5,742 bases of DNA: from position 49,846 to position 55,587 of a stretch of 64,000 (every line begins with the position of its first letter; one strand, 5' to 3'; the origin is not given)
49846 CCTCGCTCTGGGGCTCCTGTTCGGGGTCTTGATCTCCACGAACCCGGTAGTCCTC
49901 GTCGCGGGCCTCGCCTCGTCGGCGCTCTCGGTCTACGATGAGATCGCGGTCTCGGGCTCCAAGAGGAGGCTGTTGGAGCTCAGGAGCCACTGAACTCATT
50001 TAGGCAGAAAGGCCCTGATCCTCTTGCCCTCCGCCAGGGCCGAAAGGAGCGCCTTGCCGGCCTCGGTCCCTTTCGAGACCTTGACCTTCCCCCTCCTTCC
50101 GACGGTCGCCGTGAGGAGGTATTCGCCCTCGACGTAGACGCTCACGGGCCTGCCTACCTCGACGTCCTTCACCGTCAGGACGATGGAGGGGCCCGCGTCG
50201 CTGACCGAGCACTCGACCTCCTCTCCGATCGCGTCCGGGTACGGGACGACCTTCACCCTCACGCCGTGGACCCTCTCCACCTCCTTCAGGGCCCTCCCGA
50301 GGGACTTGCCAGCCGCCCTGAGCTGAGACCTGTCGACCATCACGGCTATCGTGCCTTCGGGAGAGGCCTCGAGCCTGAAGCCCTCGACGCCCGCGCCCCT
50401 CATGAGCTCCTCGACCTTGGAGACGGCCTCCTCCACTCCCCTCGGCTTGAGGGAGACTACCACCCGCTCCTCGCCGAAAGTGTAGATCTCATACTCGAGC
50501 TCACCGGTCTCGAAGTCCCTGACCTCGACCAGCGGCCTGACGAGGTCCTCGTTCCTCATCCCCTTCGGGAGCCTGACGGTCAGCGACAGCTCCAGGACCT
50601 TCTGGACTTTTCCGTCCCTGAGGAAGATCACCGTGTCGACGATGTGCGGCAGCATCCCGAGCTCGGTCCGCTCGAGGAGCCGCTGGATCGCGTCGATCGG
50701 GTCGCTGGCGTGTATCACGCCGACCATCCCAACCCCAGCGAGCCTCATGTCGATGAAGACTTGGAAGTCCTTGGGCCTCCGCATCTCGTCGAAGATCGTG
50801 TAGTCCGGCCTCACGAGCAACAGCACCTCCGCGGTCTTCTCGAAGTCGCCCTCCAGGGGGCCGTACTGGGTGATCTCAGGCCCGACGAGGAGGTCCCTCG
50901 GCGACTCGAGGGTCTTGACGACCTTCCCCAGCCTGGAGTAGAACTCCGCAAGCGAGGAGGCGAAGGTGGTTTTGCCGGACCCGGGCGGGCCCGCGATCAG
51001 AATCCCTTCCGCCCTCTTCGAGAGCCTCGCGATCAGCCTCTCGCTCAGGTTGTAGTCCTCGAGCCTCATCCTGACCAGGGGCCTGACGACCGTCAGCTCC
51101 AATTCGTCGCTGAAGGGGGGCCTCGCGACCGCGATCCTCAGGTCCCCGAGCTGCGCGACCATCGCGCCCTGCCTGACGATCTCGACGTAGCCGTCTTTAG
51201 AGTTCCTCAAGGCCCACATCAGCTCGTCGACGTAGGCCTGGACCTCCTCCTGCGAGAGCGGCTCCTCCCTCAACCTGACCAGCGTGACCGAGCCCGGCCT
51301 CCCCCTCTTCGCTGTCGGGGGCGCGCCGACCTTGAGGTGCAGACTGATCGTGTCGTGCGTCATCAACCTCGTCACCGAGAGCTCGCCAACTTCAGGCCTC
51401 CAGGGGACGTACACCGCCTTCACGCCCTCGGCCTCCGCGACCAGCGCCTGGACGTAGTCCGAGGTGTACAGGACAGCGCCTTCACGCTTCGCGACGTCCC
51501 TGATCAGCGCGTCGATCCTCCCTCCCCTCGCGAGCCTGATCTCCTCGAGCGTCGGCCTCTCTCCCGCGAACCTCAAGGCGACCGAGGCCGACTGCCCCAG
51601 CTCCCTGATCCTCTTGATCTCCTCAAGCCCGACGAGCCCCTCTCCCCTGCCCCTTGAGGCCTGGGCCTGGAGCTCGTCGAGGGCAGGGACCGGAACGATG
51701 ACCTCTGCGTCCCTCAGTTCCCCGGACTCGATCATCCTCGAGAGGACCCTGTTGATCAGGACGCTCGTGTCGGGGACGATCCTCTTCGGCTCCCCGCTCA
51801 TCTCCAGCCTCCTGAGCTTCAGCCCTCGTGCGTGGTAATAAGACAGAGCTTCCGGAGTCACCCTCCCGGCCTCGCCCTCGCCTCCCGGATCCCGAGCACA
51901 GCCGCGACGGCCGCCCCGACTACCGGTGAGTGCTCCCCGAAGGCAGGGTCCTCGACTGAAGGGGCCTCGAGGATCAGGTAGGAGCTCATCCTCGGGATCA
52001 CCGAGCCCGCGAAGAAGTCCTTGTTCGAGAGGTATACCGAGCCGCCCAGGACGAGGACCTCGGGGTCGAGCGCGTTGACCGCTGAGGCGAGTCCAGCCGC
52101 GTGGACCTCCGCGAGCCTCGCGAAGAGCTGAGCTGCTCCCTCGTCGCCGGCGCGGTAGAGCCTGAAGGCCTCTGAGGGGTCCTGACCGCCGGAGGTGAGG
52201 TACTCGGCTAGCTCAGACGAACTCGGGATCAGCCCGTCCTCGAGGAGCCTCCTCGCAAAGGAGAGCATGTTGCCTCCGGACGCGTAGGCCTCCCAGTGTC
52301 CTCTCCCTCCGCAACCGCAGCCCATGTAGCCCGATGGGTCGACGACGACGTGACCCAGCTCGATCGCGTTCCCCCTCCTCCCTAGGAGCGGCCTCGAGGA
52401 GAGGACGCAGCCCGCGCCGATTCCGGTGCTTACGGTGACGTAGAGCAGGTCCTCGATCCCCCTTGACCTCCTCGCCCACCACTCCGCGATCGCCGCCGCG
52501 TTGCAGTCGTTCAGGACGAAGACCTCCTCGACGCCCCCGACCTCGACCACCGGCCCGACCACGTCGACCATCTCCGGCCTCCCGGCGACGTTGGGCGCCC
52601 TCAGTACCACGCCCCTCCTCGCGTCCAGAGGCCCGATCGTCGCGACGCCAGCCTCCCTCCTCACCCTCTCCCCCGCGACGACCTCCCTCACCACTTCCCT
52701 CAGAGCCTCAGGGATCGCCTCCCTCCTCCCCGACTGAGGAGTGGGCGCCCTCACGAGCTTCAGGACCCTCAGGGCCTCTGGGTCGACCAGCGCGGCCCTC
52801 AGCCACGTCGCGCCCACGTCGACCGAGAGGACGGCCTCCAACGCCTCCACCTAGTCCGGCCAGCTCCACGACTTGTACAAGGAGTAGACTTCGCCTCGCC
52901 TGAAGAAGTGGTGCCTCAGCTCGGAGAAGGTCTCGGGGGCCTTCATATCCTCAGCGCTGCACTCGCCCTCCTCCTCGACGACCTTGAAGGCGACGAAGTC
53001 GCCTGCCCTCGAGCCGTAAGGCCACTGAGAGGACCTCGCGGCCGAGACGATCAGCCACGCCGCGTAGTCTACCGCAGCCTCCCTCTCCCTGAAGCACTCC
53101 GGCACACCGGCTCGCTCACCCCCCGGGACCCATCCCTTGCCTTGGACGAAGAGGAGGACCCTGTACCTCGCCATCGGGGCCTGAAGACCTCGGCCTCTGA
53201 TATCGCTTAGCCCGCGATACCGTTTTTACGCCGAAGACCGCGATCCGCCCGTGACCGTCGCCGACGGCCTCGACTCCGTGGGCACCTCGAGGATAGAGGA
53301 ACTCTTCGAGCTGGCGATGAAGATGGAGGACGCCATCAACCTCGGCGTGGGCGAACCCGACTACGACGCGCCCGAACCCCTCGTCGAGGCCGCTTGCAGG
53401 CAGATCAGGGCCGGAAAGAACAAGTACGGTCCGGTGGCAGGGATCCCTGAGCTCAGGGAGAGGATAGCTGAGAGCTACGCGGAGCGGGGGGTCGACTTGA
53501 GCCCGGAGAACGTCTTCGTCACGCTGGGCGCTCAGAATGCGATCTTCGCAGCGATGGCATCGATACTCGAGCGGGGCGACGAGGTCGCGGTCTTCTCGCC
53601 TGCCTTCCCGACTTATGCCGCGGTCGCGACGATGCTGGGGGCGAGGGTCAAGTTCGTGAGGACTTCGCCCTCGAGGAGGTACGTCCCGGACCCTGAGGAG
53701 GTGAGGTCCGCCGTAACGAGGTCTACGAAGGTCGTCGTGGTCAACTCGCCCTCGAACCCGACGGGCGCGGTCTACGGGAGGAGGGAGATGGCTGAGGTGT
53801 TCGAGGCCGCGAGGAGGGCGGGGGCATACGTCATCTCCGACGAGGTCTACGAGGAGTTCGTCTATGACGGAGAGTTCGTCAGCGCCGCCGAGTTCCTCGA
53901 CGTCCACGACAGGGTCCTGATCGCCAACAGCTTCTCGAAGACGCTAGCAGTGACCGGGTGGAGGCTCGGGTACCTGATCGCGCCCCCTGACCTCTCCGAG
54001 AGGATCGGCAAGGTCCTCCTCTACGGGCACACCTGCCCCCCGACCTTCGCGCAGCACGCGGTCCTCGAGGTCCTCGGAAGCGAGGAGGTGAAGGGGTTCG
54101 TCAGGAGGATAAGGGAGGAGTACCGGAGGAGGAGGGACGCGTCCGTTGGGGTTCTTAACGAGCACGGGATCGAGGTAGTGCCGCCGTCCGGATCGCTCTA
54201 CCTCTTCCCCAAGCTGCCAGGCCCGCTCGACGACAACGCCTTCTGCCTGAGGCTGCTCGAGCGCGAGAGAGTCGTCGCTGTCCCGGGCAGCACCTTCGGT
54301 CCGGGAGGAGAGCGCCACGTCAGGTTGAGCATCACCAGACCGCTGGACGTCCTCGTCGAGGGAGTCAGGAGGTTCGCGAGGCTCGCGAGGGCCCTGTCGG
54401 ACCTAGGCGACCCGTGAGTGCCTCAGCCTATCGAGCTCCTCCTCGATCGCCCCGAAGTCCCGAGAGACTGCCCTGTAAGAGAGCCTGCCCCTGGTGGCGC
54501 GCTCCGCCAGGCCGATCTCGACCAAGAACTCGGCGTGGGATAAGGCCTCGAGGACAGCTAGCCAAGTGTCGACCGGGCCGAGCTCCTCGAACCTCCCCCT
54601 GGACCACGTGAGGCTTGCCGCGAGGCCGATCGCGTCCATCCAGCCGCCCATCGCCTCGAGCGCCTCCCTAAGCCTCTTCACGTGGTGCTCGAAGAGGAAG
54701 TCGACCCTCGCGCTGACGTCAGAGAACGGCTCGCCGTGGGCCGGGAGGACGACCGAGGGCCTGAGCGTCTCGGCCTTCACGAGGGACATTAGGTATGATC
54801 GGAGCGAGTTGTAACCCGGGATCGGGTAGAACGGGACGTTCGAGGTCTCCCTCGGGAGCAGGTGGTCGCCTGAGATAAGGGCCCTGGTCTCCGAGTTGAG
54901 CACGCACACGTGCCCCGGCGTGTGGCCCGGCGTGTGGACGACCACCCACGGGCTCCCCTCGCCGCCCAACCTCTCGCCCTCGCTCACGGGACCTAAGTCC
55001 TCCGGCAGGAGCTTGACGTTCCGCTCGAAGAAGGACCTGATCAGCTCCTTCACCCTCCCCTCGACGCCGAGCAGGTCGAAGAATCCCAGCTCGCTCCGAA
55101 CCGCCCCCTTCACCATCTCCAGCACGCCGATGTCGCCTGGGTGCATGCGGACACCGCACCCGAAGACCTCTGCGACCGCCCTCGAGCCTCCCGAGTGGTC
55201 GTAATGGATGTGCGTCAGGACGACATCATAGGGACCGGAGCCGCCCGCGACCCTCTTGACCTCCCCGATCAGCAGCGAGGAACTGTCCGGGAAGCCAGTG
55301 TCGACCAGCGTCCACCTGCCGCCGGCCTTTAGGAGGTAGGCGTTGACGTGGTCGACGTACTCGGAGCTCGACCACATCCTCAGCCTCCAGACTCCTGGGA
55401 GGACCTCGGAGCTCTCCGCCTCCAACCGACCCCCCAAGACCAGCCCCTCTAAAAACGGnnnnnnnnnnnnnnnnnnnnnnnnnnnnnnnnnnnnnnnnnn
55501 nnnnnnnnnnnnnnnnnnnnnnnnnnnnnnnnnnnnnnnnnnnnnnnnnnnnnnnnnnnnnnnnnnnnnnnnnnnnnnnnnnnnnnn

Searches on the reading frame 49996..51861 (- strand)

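Call 51: search_protein_families(library=pfam, proteins=[window:49996-51861:-], max_evalue=0.00001)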
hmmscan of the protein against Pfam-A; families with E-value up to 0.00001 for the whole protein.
window:49996-51861:- (621 aa): 2 families
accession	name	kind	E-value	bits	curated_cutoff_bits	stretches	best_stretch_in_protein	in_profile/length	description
PF01850.27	PIN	-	1.6e-07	32.4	23.6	1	28-142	1-118/120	PIN domain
PF00437.27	T2SSE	-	1.6e-07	30.7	24.9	1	274-397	132-257/370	Type II/IV secretion system protein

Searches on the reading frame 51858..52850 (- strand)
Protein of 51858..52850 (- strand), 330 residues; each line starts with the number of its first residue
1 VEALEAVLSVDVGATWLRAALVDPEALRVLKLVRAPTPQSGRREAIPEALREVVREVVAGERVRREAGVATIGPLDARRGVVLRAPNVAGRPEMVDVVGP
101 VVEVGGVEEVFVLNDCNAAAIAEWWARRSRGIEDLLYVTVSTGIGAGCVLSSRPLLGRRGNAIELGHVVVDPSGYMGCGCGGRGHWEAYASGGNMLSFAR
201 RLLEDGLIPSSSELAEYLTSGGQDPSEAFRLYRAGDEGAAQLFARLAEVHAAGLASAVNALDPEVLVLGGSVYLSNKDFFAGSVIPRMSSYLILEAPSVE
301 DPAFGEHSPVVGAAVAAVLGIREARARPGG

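Call 51: search_protein_families(library=pfam, proteins=[window:51858-52850:-], max_evalue=0.00001)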
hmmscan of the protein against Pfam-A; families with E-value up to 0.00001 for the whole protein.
window:51858-52850:- (330 aa): 1 family
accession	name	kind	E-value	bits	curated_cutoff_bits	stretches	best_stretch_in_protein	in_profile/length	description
PF00480.26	ROK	-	3.5e-47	161.8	22.9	1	8-315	2-289/294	ROK family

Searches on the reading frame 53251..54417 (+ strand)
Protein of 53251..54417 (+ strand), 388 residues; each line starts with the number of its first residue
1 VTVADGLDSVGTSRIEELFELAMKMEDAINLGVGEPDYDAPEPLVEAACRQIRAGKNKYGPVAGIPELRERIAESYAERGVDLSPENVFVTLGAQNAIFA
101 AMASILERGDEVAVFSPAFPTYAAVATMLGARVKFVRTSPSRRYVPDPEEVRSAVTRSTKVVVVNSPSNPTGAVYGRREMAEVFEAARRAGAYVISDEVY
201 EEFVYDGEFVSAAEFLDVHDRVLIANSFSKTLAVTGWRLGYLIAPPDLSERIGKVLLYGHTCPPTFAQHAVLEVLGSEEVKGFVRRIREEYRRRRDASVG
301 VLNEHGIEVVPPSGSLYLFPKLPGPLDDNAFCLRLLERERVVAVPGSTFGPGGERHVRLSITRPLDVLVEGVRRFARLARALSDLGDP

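Call 52: search_protein_families(library=pfam, proteins=[window:53251-54417:+], max_evalue=0.00001)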
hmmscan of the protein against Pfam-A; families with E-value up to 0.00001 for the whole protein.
window:53251-54417:+ (388 aa): 3 families
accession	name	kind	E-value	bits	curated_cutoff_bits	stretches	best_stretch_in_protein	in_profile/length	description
PF00155.27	Aminotran_1_2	-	9.3e-64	216.3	19.7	1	27-362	2-348/361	Aminotransferase class I and II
PF01041.23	DegT_DnrJ_EryC1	-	9.8e-07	28.7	19.8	1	97-197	51-145/360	DegT/DnrJ/EryC1/StrS aminotransferase family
PF01053.26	Cys_Met_Meta_PP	-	3.6e-06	26.2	27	1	88-199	70-175/381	Cys/Met metabolism PLP-dependent enzyme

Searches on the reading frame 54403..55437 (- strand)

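Call 52: search_protein_families(library=pfam, proteins=[window:54403-55437:-], max_evalue=0.00001)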
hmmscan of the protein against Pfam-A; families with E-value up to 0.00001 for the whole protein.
window:54403-55437:- (344 aa): 1 family
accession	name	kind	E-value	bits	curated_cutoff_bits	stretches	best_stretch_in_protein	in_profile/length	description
PF00753.33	Lactamase_B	-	2e-31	109.9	22.7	1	28-234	3-196/196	Metallo-beta-lactamase superfamily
